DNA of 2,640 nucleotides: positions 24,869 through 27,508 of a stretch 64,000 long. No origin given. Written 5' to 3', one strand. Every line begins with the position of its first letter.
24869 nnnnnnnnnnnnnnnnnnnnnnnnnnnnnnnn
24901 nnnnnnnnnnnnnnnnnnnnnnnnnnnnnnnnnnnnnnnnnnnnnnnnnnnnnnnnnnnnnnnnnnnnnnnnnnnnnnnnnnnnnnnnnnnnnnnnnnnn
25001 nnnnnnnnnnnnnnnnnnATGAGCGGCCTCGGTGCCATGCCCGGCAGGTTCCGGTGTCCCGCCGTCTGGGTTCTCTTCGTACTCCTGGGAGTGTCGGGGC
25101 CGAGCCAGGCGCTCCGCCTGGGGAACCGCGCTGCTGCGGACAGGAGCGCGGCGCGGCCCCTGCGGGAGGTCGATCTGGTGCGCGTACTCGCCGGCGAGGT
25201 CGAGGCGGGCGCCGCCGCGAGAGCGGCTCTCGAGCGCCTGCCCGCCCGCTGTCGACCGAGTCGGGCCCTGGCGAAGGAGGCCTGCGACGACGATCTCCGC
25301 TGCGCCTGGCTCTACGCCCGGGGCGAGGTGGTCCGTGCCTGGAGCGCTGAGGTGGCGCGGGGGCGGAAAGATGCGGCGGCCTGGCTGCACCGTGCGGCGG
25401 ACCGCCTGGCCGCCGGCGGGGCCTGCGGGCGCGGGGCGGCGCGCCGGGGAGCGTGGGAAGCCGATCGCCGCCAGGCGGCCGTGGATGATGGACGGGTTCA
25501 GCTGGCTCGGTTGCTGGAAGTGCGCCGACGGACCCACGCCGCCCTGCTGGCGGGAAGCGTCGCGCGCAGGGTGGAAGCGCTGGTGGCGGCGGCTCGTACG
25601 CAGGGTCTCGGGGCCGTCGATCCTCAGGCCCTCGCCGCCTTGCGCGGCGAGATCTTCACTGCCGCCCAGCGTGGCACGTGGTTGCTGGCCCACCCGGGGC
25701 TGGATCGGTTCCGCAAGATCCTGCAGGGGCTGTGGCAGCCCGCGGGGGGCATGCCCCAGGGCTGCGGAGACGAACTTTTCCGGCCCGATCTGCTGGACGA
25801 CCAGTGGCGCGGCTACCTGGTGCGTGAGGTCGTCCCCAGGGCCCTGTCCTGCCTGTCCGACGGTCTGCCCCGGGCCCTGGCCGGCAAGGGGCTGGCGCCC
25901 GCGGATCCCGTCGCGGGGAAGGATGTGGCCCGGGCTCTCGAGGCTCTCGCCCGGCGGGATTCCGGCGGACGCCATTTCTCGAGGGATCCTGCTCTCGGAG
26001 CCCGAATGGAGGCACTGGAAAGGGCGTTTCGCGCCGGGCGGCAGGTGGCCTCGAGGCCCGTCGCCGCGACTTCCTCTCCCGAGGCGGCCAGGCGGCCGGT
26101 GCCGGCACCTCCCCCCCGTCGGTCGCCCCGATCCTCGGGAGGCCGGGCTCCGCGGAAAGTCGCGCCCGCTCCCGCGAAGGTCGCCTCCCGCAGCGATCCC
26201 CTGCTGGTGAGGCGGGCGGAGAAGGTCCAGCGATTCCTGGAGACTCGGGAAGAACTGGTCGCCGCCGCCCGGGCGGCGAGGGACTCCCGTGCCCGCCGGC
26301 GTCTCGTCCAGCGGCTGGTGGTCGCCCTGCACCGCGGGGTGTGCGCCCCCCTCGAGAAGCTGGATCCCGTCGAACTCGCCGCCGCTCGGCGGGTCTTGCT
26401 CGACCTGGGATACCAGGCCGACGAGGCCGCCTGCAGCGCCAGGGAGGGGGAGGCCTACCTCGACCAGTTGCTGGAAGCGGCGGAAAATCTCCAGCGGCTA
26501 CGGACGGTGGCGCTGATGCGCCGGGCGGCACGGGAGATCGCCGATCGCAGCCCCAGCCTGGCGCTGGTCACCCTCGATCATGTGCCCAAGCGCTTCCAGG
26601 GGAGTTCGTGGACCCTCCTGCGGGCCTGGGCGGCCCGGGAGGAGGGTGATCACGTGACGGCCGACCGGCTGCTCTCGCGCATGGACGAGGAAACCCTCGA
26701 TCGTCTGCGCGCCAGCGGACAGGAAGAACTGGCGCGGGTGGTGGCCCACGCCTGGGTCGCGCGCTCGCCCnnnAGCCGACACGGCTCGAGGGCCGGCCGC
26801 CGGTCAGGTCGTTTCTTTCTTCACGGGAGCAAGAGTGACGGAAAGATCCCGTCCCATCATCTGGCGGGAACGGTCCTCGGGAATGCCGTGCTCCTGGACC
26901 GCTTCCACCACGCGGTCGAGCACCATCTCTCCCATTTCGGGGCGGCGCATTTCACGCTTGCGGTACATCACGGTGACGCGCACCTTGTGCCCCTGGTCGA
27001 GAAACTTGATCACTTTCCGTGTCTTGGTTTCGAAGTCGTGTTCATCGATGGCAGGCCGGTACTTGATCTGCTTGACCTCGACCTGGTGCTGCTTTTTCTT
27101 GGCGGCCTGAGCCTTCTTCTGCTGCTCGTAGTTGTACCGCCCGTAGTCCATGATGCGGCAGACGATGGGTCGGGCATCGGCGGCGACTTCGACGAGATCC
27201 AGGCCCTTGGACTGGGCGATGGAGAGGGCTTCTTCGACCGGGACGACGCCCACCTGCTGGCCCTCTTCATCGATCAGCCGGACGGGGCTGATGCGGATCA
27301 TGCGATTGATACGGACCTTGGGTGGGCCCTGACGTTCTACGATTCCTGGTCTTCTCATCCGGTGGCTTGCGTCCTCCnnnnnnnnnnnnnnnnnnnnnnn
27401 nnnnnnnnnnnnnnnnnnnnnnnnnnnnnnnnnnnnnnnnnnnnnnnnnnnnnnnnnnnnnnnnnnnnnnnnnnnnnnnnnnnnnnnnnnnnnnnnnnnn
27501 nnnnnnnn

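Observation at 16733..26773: ~10 kb block of uncharacterised kinase/pseudokinase signalling genes wedged between core translation loci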

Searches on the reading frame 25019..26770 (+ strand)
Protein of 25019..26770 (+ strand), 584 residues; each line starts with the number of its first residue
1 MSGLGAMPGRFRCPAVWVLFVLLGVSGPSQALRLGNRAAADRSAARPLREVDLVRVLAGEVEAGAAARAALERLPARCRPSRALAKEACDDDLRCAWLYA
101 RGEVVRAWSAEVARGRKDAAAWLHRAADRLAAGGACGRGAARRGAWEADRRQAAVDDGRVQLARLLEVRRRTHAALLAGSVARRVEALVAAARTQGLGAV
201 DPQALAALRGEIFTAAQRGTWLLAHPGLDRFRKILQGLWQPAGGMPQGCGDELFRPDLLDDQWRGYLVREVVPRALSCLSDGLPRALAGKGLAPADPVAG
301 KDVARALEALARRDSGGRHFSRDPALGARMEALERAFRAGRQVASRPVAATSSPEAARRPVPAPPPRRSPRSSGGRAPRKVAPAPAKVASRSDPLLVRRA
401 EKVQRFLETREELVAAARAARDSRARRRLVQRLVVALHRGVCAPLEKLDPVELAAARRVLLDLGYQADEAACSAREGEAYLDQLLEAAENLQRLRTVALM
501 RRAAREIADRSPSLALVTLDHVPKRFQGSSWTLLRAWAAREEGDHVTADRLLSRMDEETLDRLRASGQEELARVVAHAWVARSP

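Call 9: search_protein_families(library=ncbifam, max_evalue=0.01, proteins=[window:25019-26770:+])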
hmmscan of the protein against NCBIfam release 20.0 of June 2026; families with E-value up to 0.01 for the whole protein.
window:25019-26770:+ (584 aa): 0 families

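Call 16: find_homologous_proteins(query=window:25019-26770:+)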
Query window:25019-26770:+ (584 aa): 16 proteins with E <= 0.001 among 8000 candidates.
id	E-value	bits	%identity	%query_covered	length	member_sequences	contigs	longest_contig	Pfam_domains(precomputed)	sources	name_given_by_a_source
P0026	1.0e-225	769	67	97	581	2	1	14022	-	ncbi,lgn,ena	-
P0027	7.2e-207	707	100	58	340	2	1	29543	-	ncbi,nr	ncbi:MAG: hypothetical protein Q9Q13_11650 [Acidobacteriota bacterium]|nr:hypothetical protein [Acid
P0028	2.5e-165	570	53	97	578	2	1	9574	-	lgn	-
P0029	3.8e-100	355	41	97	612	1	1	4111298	-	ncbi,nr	ncbi:MAG: hypothetical protein JSV80_11155 [Acidobacteriota bacterium]|nr:MAG: hypothetical protein 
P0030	6.4e-100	354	40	95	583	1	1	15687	-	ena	-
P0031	5.7e-88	315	43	98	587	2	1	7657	-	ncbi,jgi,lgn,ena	-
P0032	1.0e-86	311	41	94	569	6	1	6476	-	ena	-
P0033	1.4e-85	307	39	97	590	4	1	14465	-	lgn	-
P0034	5.0e-85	305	41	93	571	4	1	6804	-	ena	-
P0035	6.4e-84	301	40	94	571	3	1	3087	-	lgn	-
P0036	1.1e-83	301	42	98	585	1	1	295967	-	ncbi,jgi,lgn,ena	-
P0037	3.8e-83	299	38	96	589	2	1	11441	-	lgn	-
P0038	5.1e-83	298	41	91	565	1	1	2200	-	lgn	-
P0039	6.3e-81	291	41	96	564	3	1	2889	-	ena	-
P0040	2.8e-79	286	45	53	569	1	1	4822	-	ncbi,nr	ncbi:MAG: hypothetical protein MUC67_08060 [Acidobacteria bacterium]|nr:hypothetical protein [Acidob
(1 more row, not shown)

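Call 31: predict_structure(alignment_id=A2)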
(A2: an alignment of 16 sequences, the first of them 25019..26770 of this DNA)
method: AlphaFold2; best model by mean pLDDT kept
length: 584 residues; sequences in the alignment: 16
mean_pLDDT: 82.9   pTM: 0.57
mean pLDDT of the five models: 82.9, 82.8, 82.4, 82.2, 81.9
residues with pLDDT >= 90: 306; 70-90: 176; 50-70: 31; < 50: 71
segments of 3 or more residues with pLDDT < 50: 1-12, 24-35, 348-363, 365-389, 581-584
pLDDT, mean of each block of 10 residues (from residue 1): 44 55 46 57 90 96 94 90 79 93 96 91 94 79 91 97 96 91 96 96 96 95 90 95 92 88 74 95 94 95 95 79 89 95 58 41 43 39 46 87 85 88 87 90 89 90 91 81 94 95 87 88 91 92 85 86 76 75 39
secondary structure, 60 per line:
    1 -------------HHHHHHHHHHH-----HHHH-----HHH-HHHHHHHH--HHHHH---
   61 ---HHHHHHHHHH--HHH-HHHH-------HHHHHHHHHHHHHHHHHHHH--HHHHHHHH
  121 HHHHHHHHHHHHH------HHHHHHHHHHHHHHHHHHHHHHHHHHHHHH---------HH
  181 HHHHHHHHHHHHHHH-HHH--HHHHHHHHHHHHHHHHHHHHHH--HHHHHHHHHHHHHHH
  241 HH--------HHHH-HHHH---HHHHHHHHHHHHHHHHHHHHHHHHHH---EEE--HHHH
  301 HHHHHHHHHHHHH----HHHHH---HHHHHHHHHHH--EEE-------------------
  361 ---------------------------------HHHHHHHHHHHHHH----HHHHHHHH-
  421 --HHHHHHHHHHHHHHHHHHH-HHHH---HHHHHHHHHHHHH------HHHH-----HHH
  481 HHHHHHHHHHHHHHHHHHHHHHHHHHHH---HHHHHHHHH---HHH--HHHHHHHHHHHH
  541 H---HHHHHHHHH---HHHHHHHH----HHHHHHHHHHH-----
elements in order: H14-24 H30-33 H43-50 H53-57 H64-73 H80-83 H91-110 H113-133 H140-169 H179-195 H202-223 H226-242 H251-254 H256-259 H263-288 E292-294 H297-313 H318-322 H326-336 E339-341 H394-407 H412-419 H423-441 H443-446 H450-462 H469-472 H478-508 H512-520 H529-541 H545-553 H557-564 H569-579

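Call 36: search_protein_families(library=padloc, max_evalue=0.001, proteins=[window:25019-26770:+])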
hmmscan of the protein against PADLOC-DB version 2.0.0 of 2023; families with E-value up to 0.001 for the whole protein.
window:25019-26770:+ (584 aa): 0 families

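Call 60: search_solved_structures(query=A2, max_evalue=1)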
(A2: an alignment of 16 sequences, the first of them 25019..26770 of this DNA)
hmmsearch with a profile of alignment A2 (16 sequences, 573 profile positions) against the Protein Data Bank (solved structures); distinct sequences matched with E-value up to 1: 1.
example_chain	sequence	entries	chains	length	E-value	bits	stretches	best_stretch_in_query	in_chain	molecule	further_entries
5jpq_S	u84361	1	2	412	0.72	12.1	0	292-358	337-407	Pre mRNA splicing protein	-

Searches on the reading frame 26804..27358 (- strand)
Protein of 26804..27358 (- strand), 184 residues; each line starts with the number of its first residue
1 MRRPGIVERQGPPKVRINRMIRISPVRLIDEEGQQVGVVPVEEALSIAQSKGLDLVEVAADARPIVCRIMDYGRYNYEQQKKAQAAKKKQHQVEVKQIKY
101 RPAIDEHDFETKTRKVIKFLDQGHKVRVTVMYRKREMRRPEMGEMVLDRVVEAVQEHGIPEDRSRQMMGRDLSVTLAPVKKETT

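Call 35: search_protein_families(library=pfam, max_evalue=0.0001, proteins=[window:26804-27358:-])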
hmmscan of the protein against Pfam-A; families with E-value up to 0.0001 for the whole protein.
window:26804-27358:- (184 aa): 2 families
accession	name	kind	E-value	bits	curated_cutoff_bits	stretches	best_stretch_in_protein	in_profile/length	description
PF05198.21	IF3_N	-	1.5e-30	105.6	26.9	1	17-85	1-69/70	Translation initiation factor IF-3, N-terminal domain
PF00707.27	IF3_C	-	2.1e-26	92.1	34.8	1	93-178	1-85/86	Translation initiation factor IF-3, C-terminal domain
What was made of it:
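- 26804..27358 (-): infC (IF3): housekeeping flank, convergent with G. A constant neighbour of F-G. IF3_N and IF3_C (call 35).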
